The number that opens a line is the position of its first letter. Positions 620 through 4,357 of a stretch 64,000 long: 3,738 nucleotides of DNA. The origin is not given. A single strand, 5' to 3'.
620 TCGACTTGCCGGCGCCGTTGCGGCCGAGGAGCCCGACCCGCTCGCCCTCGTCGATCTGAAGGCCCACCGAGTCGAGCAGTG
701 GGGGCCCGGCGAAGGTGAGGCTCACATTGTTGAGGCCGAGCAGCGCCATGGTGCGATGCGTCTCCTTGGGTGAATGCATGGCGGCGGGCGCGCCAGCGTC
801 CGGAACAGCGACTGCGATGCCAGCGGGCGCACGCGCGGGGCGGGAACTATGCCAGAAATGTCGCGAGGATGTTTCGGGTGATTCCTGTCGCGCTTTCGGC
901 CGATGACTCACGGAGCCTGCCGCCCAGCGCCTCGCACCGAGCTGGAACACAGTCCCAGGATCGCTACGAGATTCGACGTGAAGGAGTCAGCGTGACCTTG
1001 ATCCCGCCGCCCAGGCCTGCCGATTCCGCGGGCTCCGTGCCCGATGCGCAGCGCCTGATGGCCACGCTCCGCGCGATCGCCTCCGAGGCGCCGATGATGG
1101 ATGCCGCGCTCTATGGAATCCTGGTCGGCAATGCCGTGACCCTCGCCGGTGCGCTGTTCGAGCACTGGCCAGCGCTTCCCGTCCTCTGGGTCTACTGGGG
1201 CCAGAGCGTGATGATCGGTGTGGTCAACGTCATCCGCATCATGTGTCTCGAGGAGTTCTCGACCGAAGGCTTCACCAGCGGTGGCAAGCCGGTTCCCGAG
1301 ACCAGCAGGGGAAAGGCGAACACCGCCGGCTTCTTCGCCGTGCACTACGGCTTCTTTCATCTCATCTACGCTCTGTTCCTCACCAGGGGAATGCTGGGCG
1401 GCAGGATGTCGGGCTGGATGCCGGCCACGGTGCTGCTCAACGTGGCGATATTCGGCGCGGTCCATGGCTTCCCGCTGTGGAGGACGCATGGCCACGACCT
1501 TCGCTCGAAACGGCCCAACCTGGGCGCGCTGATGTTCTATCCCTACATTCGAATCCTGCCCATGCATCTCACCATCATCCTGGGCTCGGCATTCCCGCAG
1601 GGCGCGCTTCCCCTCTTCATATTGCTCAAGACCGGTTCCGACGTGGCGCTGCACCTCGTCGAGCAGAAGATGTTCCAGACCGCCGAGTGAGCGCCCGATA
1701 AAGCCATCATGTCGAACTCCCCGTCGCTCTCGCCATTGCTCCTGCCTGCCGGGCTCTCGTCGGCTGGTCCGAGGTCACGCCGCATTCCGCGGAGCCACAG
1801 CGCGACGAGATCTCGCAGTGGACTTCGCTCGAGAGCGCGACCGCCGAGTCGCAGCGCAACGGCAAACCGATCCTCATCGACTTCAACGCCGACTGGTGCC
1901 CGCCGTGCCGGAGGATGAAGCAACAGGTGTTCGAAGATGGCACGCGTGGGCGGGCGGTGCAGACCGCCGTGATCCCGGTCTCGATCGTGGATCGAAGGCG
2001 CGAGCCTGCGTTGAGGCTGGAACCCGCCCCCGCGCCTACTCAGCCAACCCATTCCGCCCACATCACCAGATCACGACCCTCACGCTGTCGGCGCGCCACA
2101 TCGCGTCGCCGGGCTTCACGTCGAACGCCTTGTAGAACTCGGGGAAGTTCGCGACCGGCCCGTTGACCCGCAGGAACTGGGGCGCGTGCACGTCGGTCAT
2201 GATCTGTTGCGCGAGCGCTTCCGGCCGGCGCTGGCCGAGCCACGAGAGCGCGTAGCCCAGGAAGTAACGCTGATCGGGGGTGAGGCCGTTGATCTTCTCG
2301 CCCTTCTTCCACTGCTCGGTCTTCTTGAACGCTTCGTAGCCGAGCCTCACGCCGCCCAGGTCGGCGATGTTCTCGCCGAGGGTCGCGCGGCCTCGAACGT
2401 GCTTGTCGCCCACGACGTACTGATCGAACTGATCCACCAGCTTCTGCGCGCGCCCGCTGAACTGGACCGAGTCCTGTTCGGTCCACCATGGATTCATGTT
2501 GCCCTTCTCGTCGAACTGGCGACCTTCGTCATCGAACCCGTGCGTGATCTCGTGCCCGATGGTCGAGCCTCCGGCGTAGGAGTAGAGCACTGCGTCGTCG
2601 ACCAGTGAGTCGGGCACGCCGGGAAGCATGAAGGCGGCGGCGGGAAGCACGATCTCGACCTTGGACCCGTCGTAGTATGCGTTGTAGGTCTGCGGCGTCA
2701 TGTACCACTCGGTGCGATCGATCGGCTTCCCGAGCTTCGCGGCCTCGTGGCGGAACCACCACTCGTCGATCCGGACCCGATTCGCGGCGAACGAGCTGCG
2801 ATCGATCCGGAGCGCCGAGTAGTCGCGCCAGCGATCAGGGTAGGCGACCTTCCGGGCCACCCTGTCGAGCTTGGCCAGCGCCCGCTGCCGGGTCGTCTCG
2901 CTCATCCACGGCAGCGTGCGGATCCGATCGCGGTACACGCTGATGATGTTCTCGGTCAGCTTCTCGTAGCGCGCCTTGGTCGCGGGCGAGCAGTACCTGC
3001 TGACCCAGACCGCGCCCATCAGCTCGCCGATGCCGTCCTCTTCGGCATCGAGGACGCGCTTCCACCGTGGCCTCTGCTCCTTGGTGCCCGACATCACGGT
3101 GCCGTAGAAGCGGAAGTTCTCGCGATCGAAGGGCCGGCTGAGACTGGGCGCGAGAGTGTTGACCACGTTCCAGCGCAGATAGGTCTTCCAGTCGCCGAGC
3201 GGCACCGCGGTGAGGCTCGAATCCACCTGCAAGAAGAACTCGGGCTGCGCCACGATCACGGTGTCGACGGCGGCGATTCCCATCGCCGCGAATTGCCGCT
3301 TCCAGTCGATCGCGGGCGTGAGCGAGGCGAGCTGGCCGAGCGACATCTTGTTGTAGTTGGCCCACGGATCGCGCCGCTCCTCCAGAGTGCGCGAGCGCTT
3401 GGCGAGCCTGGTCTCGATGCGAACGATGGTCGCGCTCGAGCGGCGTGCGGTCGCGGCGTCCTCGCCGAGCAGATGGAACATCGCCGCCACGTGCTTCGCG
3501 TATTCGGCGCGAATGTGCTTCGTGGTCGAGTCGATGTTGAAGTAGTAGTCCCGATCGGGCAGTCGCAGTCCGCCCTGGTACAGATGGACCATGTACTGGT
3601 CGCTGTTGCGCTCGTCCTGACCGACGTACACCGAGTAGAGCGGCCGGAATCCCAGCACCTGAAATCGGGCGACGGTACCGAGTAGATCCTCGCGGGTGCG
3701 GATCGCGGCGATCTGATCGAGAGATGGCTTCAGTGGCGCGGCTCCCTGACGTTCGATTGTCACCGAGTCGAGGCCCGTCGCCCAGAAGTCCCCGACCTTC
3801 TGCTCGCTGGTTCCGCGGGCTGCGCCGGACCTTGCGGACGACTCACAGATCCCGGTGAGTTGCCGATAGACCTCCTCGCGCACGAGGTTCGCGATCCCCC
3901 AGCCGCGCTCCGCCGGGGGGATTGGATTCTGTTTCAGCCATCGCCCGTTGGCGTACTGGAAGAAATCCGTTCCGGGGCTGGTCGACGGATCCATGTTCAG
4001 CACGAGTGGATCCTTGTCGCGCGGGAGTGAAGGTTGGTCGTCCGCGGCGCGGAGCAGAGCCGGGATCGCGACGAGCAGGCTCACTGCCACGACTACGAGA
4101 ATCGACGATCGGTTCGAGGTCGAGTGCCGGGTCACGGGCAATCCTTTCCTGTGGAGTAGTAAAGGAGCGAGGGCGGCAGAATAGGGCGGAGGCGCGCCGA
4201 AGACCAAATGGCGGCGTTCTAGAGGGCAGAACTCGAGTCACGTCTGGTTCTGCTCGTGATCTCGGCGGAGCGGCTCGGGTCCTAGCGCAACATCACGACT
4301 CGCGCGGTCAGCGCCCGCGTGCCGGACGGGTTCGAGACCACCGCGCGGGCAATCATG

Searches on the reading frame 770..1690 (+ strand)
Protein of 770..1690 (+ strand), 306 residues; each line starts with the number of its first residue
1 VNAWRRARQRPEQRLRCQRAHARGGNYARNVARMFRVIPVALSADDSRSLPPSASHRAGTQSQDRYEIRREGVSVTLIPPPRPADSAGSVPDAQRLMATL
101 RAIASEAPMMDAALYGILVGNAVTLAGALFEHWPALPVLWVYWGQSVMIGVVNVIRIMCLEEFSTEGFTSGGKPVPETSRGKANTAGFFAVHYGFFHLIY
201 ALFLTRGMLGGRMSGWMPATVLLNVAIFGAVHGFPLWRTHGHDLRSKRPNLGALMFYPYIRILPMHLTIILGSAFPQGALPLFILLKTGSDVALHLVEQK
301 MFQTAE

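Call 8: search_protein_families(library=pfam, proteins=[window:770-1690:+], max_evalue=0.001)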
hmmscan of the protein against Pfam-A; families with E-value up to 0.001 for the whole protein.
window:770-1690:+ (306 aa): 1 family
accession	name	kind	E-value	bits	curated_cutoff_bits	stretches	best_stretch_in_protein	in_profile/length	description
PF20108.4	DUF6498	-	2.4e-40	138.5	23.7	1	111-303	9-202/207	Family of unknown function (DUF6498)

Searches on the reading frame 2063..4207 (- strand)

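Call 8: search_protein_families(library=pfam, proteins=[window:2063-4207:-], max_evalue=0.001)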
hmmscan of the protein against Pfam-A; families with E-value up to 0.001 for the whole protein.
window:2063-4207:- (714 aa): 2 families
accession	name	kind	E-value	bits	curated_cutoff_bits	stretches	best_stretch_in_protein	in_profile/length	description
PF05649.18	Peptidase_M13_N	-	1.9e-114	383.5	32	1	78-457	1-381/381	Peptidase family M13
PF01431.27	Peptidase_M13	-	3.9e-56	190.4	24.5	1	509-710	1-204/205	Peptidase family M13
